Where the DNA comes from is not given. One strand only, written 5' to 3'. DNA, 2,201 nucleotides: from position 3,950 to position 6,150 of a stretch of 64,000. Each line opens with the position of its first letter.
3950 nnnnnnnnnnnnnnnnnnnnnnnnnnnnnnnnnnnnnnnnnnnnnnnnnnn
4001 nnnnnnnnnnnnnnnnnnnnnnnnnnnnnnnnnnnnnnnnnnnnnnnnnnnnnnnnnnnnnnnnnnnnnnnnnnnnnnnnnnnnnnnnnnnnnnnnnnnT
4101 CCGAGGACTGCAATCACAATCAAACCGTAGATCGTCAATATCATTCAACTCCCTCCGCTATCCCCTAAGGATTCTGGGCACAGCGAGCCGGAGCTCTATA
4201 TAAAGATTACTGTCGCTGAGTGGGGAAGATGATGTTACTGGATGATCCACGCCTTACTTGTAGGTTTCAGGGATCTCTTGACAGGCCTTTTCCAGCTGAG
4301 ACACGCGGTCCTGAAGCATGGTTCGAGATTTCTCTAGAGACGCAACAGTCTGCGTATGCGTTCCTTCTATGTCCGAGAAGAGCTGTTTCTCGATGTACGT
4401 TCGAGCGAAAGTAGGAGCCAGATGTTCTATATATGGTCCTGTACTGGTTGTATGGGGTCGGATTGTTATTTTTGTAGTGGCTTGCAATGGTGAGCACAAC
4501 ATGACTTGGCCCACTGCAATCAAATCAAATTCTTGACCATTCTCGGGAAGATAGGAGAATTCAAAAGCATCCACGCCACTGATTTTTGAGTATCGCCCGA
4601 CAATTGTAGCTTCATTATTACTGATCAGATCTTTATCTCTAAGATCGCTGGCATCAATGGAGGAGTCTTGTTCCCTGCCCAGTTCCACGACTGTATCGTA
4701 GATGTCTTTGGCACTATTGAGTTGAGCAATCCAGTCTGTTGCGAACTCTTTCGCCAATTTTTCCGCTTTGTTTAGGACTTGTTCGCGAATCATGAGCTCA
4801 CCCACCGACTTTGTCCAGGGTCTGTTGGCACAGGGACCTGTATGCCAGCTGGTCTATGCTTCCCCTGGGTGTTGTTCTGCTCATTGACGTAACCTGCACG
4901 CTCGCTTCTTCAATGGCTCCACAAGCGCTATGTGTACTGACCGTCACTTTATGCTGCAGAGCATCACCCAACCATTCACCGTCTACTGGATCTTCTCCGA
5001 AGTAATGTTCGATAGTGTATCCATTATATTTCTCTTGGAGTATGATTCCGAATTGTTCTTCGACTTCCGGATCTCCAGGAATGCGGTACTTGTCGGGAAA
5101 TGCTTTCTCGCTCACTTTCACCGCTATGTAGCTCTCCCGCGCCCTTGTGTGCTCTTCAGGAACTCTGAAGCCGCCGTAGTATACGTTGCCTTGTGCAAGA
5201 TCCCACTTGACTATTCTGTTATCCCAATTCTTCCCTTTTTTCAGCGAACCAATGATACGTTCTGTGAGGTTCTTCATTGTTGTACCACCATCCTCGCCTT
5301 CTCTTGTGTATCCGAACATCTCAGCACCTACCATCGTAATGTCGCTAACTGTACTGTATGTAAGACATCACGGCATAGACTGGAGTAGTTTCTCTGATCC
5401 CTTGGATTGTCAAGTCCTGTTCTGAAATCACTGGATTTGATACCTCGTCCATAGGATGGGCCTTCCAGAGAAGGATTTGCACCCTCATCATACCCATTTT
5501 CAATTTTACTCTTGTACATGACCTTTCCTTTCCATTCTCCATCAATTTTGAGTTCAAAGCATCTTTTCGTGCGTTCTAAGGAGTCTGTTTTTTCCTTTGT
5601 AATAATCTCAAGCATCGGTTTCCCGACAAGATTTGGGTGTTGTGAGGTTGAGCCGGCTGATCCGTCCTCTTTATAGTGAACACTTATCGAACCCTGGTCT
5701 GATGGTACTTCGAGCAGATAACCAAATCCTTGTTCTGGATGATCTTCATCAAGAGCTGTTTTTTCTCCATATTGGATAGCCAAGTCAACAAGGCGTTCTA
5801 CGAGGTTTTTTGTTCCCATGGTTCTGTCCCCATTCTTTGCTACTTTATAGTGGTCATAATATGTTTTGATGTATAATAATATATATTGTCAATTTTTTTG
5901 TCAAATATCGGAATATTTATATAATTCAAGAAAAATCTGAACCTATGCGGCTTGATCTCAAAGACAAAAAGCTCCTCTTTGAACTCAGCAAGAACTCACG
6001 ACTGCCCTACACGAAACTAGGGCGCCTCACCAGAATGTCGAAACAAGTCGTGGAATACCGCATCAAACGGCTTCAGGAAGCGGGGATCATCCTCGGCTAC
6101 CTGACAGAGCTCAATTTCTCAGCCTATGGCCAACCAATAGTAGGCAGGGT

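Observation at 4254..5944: Low-GC islet with three coupled hypothetical genes, divergent from a tandem-Lrp regulator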

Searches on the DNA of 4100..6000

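Call 61: search_rna_families(source=window, start=4100, end=6000, threshold=evalue, max_evalue=1)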
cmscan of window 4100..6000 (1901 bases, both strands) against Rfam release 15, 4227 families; matches with E-value up to 1: 1.
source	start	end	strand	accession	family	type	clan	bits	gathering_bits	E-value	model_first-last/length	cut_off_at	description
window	4452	4471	-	RF01880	Xist_exon1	Gene; lncRNA;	-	13.9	50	0.94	1-85/85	no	X-chromosome inactivation gene exon 1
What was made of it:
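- Tried and rejected: Rfam at a permissive threshold over 4100-6000 found no RNA element (call 61).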

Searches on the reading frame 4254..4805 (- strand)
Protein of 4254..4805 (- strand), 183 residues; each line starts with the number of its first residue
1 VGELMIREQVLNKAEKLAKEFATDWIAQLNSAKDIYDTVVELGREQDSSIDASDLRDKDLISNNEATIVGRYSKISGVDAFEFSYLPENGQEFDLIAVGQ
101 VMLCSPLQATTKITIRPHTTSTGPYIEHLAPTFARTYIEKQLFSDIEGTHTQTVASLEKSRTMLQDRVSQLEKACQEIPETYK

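Call 4: search_protein_families(library=pfam, proteins=[window:4254-4805:-], max_evalue=1)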
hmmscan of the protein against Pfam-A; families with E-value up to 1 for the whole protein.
window:4254-4805:- (183 aa): 0 families

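Call 5: search_protein_families(library=ncbifam, proteins=[window:4254-4805:-], max_evalue=1)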
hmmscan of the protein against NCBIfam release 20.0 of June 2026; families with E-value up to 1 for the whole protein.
window:4254-4805:- (183 aa): 3 families
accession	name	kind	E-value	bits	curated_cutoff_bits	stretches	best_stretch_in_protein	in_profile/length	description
NF045622.1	Npun_F5560_fam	hypoth_equivalog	0.035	14.2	125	1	151-183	74-106/156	Npun_F5560 family protein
NF053524.1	thylo_ssl2009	equivalog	0.036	14.8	58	1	149-178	52-81/90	ssl2009 family thylakoid membrane protein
TIGR04024.1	F420_NP1902A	hypoth_equivalog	0.1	11.3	345.4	0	13-48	164-199/330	TIGR04024 family LLM class F420-dependent oxidoreductase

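Call 6: search_protein_families(library=padloc, proteins=[window:4254-4805:-], max_evalue=1)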
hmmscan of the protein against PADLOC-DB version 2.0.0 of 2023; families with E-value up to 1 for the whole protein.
window:4254-4805:- (183 aa): 0 families

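Call 7: search_protein_families(library=phrogs, proteins=[window:4254-4805:-], max_evalue=1)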
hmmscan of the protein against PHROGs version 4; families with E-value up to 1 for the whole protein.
window:4254-4805:- (183 aa): 0 families

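Call 10: find_homologous_proteins(query=window:4254-4805:-, max_evalue=0.01)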
Query window:4254-4805:- (183 aa): 1 proteins with E <= 0.01 among 44 candidates.
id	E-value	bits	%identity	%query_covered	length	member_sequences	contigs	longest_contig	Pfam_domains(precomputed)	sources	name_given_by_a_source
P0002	4.4e-111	386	100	98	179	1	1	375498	-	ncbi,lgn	-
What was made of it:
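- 4254..4793 (-): P3: third gene, 179 aa from the ATG at 4793 (the longest ORF starts at the GTG at 4805). Unrelated to P1 and P2. Acidic (pI 4.85). Has a C-terminal heptad-repeat helix (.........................). Only a self hit (call 10).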

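Call 33: predict_structure(protein=window:4254-4793:-)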
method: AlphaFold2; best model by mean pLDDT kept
length: 179 residues; sequences in the alignment: 1
mean_pLDDT: 44.4   pTM: 0.29
mean pLDDT of the five models: 44.4, 43.5, 42.3, 36.3, 34.9
residues with pLDDT >= 90: 0; 70-90: 0; 50-70: 51; < 50: 128
segments of 3 or more residues with pLDDT < 50: 1-3, 5-7, 20-22, 24-28, 58-66, 70-76, 80-153, 170-179
pLDDT, mean of each block of 10 residues (from residue 1): 49 52 48 59 57 56 46 47 43 42 28 27 32 40 40 49 51 35
secondary structure, 60 per line:
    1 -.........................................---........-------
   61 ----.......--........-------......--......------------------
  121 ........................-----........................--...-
elements in order: H2-42 H48-53 E65-71 E74-81 E89-94 E97-102 H121-144 H150-173
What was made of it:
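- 4254..4793 (-): The AF2 secondary structure gives long terminal helices and four central strands, at low confidence (call 33).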

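Call 39: search_solved_structures(query=window:4254-4793:-, max_evalue=10)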
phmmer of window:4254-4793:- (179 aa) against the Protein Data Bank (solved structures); distinct sequences matched with E-value up to 10: 0.

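Call 44: find_related_loci(query=window:4254-4793:-, collection=viral_contigs, flank=5000)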
Query window:4254-4793:- (179 aa) in viral_contigs; peptide patterns used: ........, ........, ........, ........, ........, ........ (x = any residue, [..] = any of these).
6 stretches matched a pattern, but none encodes a relative of the query by tblastn (E <= 1e-3).

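Call 46: search_dna_similar(query=window:4254-4793:-, collection=phages, mode=protein, max_evalue=1)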
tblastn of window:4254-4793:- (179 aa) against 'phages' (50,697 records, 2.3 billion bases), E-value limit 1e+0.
No match.

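Call 67: search_dna_similar(query=window:4254-4793:-, collection=plasmids, mode=protein, max_evalue=1)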
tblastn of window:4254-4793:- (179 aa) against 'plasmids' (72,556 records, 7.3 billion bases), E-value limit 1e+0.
No match.
